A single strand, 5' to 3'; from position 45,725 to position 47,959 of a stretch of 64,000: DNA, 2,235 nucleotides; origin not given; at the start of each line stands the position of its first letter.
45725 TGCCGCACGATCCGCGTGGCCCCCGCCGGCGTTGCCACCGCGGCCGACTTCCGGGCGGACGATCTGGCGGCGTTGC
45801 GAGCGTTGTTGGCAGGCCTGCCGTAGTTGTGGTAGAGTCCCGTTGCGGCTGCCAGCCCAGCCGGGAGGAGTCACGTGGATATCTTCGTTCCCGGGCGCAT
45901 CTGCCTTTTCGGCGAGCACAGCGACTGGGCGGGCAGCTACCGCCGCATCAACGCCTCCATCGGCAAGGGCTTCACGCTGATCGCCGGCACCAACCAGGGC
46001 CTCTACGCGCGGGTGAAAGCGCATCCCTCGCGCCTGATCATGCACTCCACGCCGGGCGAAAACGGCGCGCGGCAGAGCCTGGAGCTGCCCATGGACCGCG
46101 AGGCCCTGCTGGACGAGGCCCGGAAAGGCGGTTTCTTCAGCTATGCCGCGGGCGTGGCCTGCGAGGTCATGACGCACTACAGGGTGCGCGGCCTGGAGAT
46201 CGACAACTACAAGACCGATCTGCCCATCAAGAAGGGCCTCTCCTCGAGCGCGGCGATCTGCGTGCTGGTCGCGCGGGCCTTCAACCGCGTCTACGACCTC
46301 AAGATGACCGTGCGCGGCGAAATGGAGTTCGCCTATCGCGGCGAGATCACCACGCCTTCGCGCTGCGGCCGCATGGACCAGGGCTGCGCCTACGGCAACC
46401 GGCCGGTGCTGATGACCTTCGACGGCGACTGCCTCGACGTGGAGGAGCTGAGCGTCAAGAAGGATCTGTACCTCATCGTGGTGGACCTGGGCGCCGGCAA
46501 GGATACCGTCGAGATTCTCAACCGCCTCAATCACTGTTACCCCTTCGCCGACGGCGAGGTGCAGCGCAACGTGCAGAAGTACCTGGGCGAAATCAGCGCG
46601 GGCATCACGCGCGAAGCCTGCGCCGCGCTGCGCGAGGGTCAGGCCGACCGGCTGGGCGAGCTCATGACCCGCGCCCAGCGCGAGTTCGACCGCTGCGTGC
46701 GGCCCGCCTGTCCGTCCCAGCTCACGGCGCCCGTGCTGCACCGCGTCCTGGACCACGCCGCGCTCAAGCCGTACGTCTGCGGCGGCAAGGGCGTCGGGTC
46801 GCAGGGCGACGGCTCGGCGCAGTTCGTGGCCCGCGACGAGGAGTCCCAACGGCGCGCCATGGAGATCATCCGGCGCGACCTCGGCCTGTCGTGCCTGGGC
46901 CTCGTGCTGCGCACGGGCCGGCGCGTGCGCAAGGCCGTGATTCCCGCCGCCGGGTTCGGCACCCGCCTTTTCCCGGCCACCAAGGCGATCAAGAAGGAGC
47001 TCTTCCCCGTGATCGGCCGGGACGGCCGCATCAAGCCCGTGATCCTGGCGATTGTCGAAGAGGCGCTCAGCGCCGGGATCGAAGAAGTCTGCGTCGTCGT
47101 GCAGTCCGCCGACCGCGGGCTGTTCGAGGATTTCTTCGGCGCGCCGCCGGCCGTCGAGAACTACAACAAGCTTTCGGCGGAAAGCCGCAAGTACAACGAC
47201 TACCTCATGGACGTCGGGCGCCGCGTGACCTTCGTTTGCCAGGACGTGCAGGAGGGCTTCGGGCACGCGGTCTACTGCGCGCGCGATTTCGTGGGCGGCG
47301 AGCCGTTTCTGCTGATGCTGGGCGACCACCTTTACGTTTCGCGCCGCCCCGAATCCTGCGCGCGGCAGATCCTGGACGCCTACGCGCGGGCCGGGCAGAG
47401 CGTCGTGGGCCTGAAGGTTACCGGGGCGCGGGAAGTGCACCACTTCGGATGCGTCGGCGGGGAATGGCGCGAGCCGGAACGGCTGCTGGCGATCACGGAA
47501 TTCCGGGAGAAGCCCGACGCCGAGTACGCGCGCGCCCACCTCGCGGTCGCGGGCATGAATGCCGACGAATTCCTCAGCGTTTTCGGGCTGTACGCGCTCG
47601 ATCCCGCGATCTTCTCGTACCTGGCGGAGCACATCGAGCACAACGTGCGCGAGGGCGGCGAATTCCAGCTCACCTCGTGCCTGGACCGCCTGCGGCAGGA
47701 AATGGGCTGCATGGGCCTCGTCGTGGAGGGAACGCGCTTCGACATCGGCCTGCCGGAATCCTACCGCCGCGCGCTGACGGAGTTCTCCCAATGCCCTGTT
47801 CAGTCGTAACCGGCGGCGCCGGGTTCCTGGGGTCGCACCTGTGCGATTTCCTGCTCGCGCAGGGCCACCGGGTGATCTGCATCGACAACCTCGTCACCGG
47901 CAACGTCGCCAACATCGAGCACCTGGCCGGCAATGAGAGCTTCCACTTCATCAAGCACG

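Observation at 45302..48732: Compact sugar-nucleotide module with a HAD phosphatase (GmhB-like), a fused GHMP-kinase/nucleotidyltransferase and a UDP-xylose-synthase-like decarboxylase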

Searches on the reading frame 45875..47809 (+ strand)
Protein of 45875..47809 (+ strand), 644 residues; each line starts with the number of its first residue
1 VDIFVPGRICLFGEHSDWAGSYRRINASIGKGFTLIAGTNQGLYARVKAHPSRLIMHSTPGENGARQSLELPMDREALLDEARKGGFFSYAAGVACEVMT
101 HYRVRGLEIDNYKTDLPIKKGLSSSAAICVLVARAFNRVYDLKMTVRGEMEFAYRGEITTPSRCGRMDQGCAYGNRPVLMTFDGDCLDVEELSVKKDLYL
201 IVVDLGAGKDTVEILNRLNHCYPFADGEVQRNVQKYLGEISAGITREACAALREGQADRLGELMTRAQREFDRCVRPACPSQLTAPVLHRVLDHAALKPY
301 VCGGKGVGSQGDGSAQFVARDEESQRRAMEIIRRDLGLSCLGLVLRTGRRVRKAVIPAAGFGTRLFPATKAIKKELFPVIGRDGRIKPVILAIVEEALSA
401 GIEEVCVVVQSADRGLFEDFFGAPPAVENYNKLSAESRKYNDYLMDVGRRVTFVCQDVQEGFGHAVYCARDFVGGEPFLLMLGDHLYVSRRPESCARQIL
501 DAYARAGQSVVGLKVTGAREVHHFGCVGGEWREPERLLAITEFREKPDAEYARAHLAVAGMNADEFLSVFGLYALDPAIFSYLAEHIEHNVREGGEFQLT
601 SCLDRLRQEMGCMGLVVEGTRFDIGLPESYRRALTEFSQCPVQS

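Call 3: search_protein_families(library=pfam, proteins=[window:45875-47809:+], max_evalue=0.01)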
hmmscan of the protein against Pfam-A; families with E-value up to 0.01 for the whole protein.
window:45875-47809:+ (644 aa): 4 families
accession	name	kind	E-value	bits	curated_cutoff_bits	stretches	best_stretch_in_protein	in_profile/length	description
PF00483.29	NTP_transferase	-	1.4e-20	74.4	21.2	1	353-634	1-239/245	Nucleotidyl transferase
PF00288.32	GHMP_kinases_N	-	2e-10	41.2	22.3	1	90-174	2-86/87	GHMP kinases N terminal domain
PF12804.13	NTP_transf_3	-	0.00019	22.1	27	1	354-519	1-127/160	MobA-like NTP transferase domain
PF10509.15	GalKase_gal_bdg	-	0.0026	17.7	23.1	1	4-20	15-31/49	Galactokinase galactose-binding signature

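Call 4: search_protein_families(library=ncbifam, proteins=[window:45875-47809:+], max_evalue=0.01)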
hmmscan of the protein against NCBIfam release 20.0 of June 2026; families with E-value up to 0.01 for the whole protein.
window:45875-47809:+ (644 aa): 24 families
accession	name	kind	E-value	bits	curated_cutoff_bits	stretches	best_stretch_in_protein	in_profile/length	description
TIGR01099.1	galU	equivalog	7.4e-52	176.5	326.8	1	351-630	1-258/261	UTP--glucose-1-phosphate uridylyltransferase GalU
NF009928.0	PRK13389.1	equivalog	5e-26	91.5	548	1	349-637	6-279/302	UTP--glucose-1-phosphate uridylyltransferase GalU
NF007516.0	PRK10122.1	equivalog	4.1e-19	68.8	534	1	353-637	5-276/297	UTP--glucose-1-phosphate uridylyltransferase GalF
TIGR01208.1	rmlA_long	equivalog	5e-18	65.1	320.25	1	353-628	1-225/353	glucose-1-phosphate thymidylyltransferase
TIGR01105.1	galF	equivalog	1e-17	64.3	659.2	1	353-635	5-274/297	GalU regulator GalF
TIGR00549.1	mevalon_kin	equivalog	1.3e-17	64.2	163.05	1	6-270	2-236/276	mevalonate kinase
TIGR03992.1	Arch_glmU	subfamily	5.9e-16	58.3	292.1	1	353-627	2-217/393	bifunctional sugar-1-phosphate nucleotidylyltransferase/acetyltransferase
NF003006.0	PRK03817.1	equivalog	1.3e-14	53.9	443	1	4-208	5-190/352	galactokinase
NF041313.1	UDPGP_AglF_Halo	equivalog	5.8e-14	52.1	400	2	440-633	64-230/234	UTP--glucose-1-phosphate uridylyltransferase AglF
TIGR01207.1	rmlA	equivalog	2.9e-13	49.6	360.65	2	353-422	1-65/286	glucose-1-phosphate thymidylyltransferase RfbA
NF003472.0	PRK05101.1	equivalog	2.1e-10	40.1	499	1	3-212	23-219/382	galactokinase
NF003705.0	PRK05322.1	equivalog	5.5e-09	35.2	385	1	3-203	22-210/388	galactokinase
TIGR00131.1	gal_kin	equivalog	7.1e-08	31.8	226.65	1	3-210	20-216/388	galactokinase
NF041173.1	Sug_nt_acttase_Thmprot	equivalog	1.9e-07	30.4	600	1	353-627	2-217/405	bifunctional sugar-1-phosphate nucleotidylyltransferase/acetyltransferase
NF041135.1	IPPtranDIPPsyn_Thcocales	equivalog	4e-07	29.4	580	1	437-489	54-106/419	bifunctional L-myo-inositol-1-phosphate cytidylyltransferase/CDP-L-myo-inositol myo-inositolphosphotransferase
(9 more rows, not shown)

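Call 5: search_solved_structures(query=window:45875-47809:+, max_evalue=0.001, show_alignments=0)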
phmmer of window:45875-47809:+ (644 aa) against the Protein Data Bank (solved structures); distinct sequences matched with E-value up to 0.001: 43.
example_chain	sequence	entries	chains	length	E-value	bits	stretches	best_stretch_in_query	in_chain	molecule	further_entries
7o2n_A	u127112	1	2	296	1.6e-35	125.9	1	349-636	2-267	Probable UTP--glucose-1-phosphate uridylyltransferase YngB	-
7b1r_A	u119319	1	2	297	1.6e-35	125.8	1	349-636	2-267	Probable UTP--glucose-1-phosphate uridylyltransferase YngB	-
8f73_A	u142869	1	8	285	2.6e-32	115.2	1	350-633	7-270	UTP--glucose-1-phosphate uridylyltransferase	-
2ux8_A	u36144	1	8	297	3.3e-32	114.9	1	349-629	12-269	GLUCOSE-1-PHOSPHATE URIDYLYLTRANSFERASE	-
5j49_A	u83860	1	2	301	5.7e-31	110.8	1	350-638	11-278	UTP--glucose-1-phosphate uridylyltransferase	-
3juj_A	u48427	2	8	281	1.2e-30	109.8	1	351-635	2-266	UDP-glucose pyrophosphorylase (GalU)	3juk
5vct_A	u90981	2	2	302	4.4e-30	107.9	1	350-638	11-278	UTP--glucose-1-phosphate uridylyltransferase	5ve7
5i1f_A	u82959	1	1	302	1.4e-29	106.2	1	350-638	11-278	UTP--glucose-1-phosphate uridylyltransferase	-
9o90_A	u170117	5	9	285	3e-27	98.5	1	351-627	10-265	UTP--glucose-1-phosphate uridylyltransferase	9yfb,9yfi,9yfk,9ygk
2e3d_A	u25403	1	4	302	4.1e-22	81.5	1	349-637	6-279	UTP--glucose-1-phosphate uridylyltransferase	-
6mnu_A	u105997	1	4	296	9.8e-22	80.3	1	352-625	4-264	UTP--glucose-1-phosphate uridylyltransferase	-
4d48_A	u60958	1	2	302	1.4e-20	76.5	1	349-636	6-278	GLUCOSE-1-PHOSPHATE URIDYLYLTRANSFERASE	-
6knj_A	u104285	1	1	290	9.3e-19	70.4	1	351-637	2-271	UTP--glucose-1-phosphate uridylyltransferase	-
8b31_A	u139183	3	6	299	1.1e-18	70.2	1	353-638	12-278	UTP--glucose-1-phosphate uridylyltransferase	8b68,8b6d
6ikx_A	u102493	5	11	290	1.1e-18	70.2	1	351-637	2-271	UTP--glucose-1-phosphate uridylyltransferase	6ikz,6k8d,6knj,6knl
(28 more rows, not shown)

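Call 8: find_homologous_proteins(query=window:45875-47809:+, max_evalue=0.00001)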
Query window:45875-47809:+ (644 aa): 8000 proteins with E <= 0.00001 among 8000 candidates; the best 120 are listed.
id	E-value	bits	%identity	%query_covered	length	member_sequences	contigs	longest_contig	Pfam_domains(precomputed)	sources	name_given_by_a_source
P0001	0.0e+0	1474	100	100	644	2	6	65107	PF00483.30,PF00288.33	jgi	-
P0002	0.0e+0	1184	79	99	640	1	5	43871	PF00483.30,PF00288.33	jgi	-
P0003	0.0e+0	1121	75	99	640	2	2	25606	PF00483.30,PF00288.33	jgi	-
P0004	0.0e+0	1111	74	99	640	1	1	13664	PF00483.30,PF00288.33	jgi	-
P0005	0.0e+0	1109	74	99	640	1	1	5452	PF00483.30,PF00288.33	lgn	-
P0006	0.0e+0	1103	75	99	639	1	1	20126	PF10509.16,PF00483.30,PF00288.33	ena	-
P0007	0.0e+0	1101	73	99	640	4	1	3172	PF00483.30,PF00288.33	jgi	-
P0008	0.0e+0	1086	75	99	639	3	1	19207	PF00483.30,PF00288.33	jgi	-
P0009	0.0e+0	1085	73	99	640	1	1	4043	PF00483.30,PF00288.33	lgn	-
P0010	0.0e+0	1084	74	99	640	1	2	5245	PF00483.30,PF00288.33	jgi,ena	-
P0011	0.0e+0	1084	74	99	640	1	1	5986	PF00483.30,PF00288.33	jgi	-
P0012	0.0e+0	1078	72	99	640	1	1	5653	PF00483.30,PF00288.33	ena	-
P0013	0.0e+0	1075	71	100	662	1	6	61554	PF00483.30,PF00288.33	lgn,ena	-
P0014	0.0e+0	1073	72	99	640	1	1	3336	PF00483.30,PF00288.33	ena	-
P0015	0.0e+0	1073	73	99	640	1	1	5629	PF00483.30,PF00288.33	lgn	-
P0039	0.0e+0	1041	70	99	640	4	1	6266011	PF00483.30,PF00288.33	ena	-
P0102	0.0e+0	1018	68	99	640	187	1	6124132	PF00483.30,PF00288.33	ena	-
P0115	0.0e+0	1017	68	99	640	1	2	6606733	PF00483.30,PF00288.33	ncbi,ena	-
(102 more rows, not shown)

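Call 9: find_encoding_contigs(protein=P0001, flank=10000, max_places=3)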
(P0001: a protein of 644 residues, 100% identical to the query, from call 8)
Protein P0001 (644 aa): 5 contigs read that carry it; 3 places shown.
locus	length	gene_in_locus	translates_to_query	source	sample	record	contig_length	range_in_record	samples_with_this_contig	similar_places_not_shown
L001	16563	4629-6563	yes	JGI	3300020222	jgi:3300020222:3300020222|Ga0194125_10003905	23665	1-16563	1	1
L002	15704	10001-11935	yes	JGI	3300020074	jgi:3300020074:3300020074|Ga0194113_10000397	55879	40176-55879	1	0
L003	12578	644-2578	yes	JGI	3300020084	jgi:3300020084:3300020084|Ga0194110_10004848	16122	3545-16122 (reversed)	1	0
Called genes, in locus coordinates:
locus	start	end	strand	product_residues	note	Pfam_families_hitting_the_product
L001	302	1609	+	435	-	PF00390:malic, PF03949:Malic_M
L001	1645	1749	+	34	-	-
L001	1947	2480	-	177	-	PF13238:AAA_18 (weak), PF01202:SKI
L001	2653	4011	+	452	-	-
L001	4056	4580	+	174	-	PF08645:PNK3P (weak), PF00702:Hydrolase, PF13419:HAD_2 (weak), PF13242:Hydrolase_like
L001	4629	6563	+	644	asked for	PF00288:GHMP_kinases_N, PF00483:NTP_transferase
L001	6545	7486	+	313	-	PF01073:3Beta_HSD, PF01370:Epimerase, PF02719:Polysacc_synt_2 (faint), PF04321:RmlD_sub_bind, PF07993:NAD_binding_4 (faint), PF16363:GDP_Man_Dehyd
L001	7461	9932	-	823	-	PF00521:DNA_topoisoIV, PF03989:DNA_gyraseA_C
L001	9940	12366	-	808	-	PF02518:HATPase_c, PF00204:DNA_gyraseB, PF01751:Toprim, PF00986:DNA_gyraseB_C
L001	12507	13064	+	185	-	PF08207:EFP_N, PF01132:EFP, PF09285:Elong-fact-P_C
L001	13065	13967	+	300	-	PF00152:tRNA-synt_2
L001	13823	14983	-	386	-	PF01018:GTP1_OBG, PF01926:MMR_HSR1, PF02421:FeoB_N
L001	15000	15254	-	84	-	PF01016:Ribosomal_L27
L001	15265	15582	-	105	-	PF00829:Ribosomal_L21p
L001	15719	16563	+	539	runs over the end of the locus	-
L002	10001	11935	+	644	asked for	PF00288:GHMP_kinases_N, PF00483:NTP_transferase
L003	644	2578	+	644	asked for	PF00288:GHMP_kinases_N, PF00483:NTP_transferase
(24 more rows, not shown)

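Call 10: find_related_loci(query=window:45875-47809:+, collection=genome_contigs, flank=7000)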
Query window:45875-47809:+ (644 aa) in genome_contigs; peptide patterns used: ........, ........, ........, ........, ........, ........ (x = any residue, [..] = any of these).
153 stretches matched a pattern; 49 encode a relative of the query (tblastn E <= 1e-3); 49 distinct loci.
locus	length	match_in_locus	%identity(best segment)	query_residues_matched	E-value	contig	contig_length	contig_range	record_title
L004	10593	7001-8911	74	1-637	0e+0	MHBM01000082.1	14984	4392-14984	MAG: Lentisphaerae bacterium RIFOXYA12_FULL_48_11 rifixya3_full_scaffold_2009, whole genome shotgun sequence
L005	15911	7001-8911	70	1-637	0e+0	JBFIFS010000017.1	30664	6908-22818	MAG: Kiritimatiellia bacterium isolate Mix_sand11.2021.09.G.36 k141_3124118_length_30664_cov_12.8587, whole genome shotg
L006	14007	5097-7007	70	1-637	0e+0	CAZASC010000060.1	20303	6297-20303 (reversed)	MAG TPA_asm: uncultured Victivallales bacterium isolate binchicken_co3_499 genome assembly, contig: NODE_8431_length_203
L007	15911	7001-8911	69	1-637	0e+0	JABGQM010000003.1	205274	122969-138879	MAG: Verrucomicrobia bacterium isolate co234_bin56 co234_bin56_Ctg3, whole genome shotgun sequence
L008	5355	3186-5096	67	1-637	0e+0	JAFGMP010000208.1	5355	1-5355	MAG: Candidatus Latescibacterota bacterium isolate Zod_Metabat.481 k87_4016356, whole genome shotgun sequence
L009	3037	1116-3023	68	1-637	0e+0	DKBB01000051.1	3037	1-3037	MAG TPA_asm: Acidobacteria bacterium UBA6911 UBA6911_contig_3649, whole genome shotgun sequence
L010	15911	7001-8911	68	1-637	0e+0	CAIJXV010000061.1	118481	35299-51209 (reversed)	uncultured bacterium isolate Loclat_bin-05825 genome assembly, contig: bin-05825:061/124, whole genome shotgun sequence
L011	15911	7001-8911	69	1-637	0e+0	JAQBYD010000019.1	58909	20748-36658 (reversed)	MAG: Verrucomicrobia bacterium isolate casp150-mb.303 NODE_1292_length_58909_cov_0.499643, whole genome shotgun sequence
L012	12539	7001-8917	68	1-639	0e+0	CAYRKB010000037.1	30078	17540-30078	MAG TPA_asm: uncultured Victivallales bacterium isolate SRP272421_co1_463 genome assembly, contig: NODE_3367_length_3007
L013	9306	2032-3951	68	1-637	0e+0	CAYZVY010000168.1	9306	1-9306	MAG TPA_asm: uncultured Verrucomicrobiota bacterium isolate SRP272421_co1_293 genome assembly, contig: NODE_25635_length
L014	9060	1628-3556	67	1-643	0e+0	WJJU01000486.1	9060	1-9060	MAG: Chitinivibrionales bacterium isolate RBin_299 k141_2555603, whole genome shotgun sequence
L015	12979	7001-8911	67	1-638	0e+0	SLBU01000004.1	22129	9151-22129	MAG: Kiritimatiellae bacterium isolate CSSed162cmB_463R1 CSSed16-2cmB-4786, whole genome shotgun sequence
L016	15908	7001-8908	67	1-637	0e+0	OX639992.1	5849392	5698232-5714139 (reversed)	MAG: uncultured Poribacteria bacterium isolate 2342930e-25dc-453b-b24c-d77caf5257d8 genome assembly, chromosome: 1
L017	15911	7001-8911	66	1-637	0e+0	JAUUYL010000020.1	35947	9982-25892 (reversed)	MAG: Lentisphaerota bacterium isolate CSMAG_166 CSMAG_166_k127_13330419_length_35947_cov_11.1289, whole genome shotgun s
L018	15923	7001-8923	66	1-641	0e+0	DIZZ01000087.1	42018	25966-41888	MAG TPA_asm: Verrucomicrobia bacterium UBA6015 UBA6015_contig_2916, whole genome shotgun sequence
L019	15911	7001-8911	66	1-638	0e+0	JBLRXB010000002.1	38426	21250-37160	MAG: Kiritimatiellia bacterium isolate TamC05-26 NODE_2_length_38426_cov_4.111299, whole genome shotgun sequence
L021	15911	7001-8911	66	1-638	0e+0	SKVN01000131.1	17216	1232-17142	MAG: Kiritimatiellae bacterium isolate CSSed162cmB_164 CSSed16-2cmB-8435, whole genome shotgun sequence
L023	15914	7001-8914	67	1-638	0e+0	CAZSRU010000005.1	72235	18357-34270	MAG TPA_asm: uncultured Victivallales bacterium isolate binchicken_co113_231 genome assembly, contig: NODE_395_length_72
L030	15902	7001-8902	62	1-634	0e+0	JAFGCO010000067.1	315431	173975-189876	MAG: bacterium isolate Zod_Metabat.1116 k87_13799755, whole genome shotgun sequence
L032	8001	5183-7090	63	1-637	0e+0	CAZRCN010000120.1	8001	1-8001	MAG TPA_asm: uncultured Victivallales bacterium isolate SRP319275_co2_282 genome assembly, contig: NODE_9528_length_8001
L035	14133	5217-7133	60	1-639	0e+0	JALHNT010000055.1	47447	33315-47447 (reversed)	MAG: Anaerolineae bacterium isolate Bin_70_1 c_000000003700, whole genome shotgun sequence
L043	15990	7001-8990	62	1-639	0e+0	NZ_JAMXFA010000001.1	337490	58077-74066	Laspinema olomoucense D3b NODE_1_length_337490_cov_99.818321, whole genome shotgun sequence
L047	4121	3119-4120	61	1-335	9e-135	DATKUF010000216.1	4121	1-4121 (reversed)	MAG TPA_asm: Spirochaetia bacterium isolate SMAG_U14100 k141_582542, whole genome shotgun sequence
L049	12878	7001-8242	46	1-420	3e-111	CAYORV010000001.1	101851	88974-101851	MAG TPA_asm: Candidatus Woesearchaeota archaeon isolate SRP104257_co1_218 genome assembly, contig: NODE_14_length_101851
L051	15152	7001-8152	49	1-382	8e-104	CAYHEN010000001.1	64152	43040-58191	MAG TPA_asm: Candidatus Woesearchaeota archaeon isolate ERP119705_co12_12 genome assembly, contig: NODE_299_length_64152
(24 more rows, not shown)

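Call 17: find_encoding_contigs(protein=P0039, flank=9000, max_places=1)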
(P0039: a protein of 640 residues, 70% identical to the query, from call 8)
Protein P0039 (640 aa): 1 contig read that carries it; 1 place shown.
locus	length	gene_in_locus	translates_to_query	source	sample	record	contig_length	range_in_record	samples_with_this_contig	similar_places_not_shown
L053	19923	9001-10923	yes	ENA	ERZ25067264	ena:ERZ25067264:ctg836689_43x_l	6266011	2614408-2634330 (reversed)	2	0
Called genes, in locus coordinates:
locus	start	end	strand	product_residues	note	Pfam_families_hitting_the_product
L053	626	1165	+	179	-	PF04542:Sigma70_r2 (weak), PF08281:Sigma70_r4_2, PF04545:Sigma70_r4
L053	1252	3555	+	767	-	PF13620:CarboxypepD_reg, PF13715:CarbopepD_reg_2, PF22904:NOMO1-like_2nd (weak), PF07715:Plug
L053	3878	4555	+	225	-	PF13490:zf-HC2 (weak)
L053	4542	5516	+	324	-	PF00656:Peptidase_C14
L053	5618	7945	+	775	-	PF00656:Peptidase_C14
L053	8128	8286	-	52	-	-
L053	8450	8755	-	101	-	-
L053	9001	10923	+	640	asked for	PF00288:GHMP_kinases_N, PF00483:NTP_transferase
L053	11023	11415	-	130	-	PF02775:TPP_enzyme_C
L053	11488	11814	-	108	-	-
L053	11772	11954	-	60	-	-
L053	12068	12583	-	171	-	-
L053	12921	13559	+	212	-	-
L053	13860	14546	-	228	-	PF13340:DUF4096, PF01609:DDE_Tnp_1, PF13612:DDE_Tnp_1_3 (weak)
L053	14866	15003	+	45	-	-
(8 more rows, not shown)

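Call 18: find_encoding_contigs(protein=P0102, flank=9000, max_places=1)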
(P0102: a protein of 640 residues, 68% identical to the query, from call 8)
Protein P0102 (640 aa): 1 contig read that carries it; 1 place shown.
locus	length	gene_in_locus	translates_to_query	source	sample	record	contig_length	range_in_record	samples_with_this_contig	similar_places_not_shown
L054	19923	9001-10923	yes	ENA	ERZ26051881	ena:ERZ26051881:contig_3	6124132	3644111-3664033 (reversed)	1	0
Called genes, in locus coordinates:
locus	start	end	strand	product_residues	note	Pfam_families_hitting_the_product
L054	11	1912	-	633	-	PF02463:SMC_N, PF13175:AAA_15, PF13476:AAA_23, PF13514:AAA_27 (weak), PF13555:AAA_29 (weak), PF13304:AAA_21 (faint)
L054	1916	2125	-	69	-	-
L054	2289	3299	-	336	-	PF01118:Semialdhyde_dh, PF02774:Semialdhyde_dhC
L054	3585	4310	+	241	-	PF05721:PhyH (weak)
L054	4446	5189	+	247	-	PF01541:GIY-YIG, PF27096:UvrC_M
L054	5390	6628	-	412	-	PF21545:T7SS_EccA1_N (faint), PF20308:TPR-S (faint), PF09976:TPR_21 (weak), PF13525:YfiO (weak), PF13432:TPR_16, PF14559:TPR_19 (weak), PF07719:TPR_2 (weak), PF13424:TPR_12 (weak), +8 more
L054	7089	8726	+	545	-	PF01019:G_glu_transpept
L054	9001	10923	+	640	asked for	PF00288:GHMP_kinases_N, PF00483:NTP_transferase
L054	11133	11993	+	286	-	PF14100:DUF6807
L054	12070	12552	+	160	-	PF00149:Metallophos (weak), PF12850:Metallophos_2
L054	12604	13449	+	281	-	PF22814:WelO5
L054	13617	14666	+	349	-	PF01408:GFO_IDH_MocA, PF22725:GFO_IDH_MocA_C3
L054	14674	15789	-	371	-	PF00005:ABC_tran, PF17912:OB_MalK (weak)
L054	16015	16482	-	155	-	-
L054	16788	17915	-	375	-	-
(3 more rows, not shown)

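Call 19: find_encoding_contigs(protein=P0115, flank=9000, max_places=1)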
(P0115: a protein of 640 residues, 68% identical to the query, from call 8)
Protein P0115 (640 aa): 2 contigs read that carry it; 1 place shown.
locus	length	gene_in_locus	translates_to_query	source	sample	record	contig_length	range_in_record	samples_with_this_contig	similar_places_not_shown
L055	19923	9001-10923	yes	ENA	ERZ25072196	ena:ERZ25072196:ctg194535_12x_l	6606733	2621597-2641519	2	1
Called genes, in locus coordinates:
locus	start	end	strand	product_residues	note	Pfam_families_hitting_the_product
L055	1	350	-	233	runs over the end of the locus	-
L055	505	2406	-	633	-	PF02463:SMC_N, PF13175:AAA_15, PF13476:AAA_23, PF13514:AAA_27 (weak), PF13555:AAA_29 (weak), PF13304:AAA_21 (faint)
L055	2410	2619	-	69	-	-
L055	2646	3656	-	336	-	PF01118:Semialdhyde_dh, PF02774:Semialdhyde_dhC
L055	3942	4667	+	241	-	PF05721:PhyH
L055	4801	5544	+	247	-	PF01541:GIY-YIG, PF27096:UvrC_M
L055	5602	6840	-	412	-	PF09976:TPR_21 (weak), PF00515:TPR_1 (weak), PF13174:TPR_6 (weak), PF13424:TPR_12, PF13525:YfiO (weak), PF13432:TPR_16, PF14559:TPR_19 (weak), PF00515:TPR_1 (weak), +10 more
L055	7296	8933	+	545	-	PF01019:G_glu_transpept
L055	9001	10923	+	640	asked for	PF00288:GHMP_kinases_N, PF00483:NTP_transferase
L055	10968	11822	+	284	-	PF14100:DUF6807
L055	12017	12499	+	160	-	PF00149:Metallophos, PF12850:Metallophos_2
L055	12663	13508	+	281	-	PF22814:WelO5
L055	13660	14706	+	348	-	PF01408:GFO_IDH_MocA, PF22725:GFO_IDH_MocA_C3 (weak)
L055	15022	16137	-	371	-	PF00005:ABC_tran, PF17912:OB_MalK (weak)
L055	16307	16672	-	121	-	-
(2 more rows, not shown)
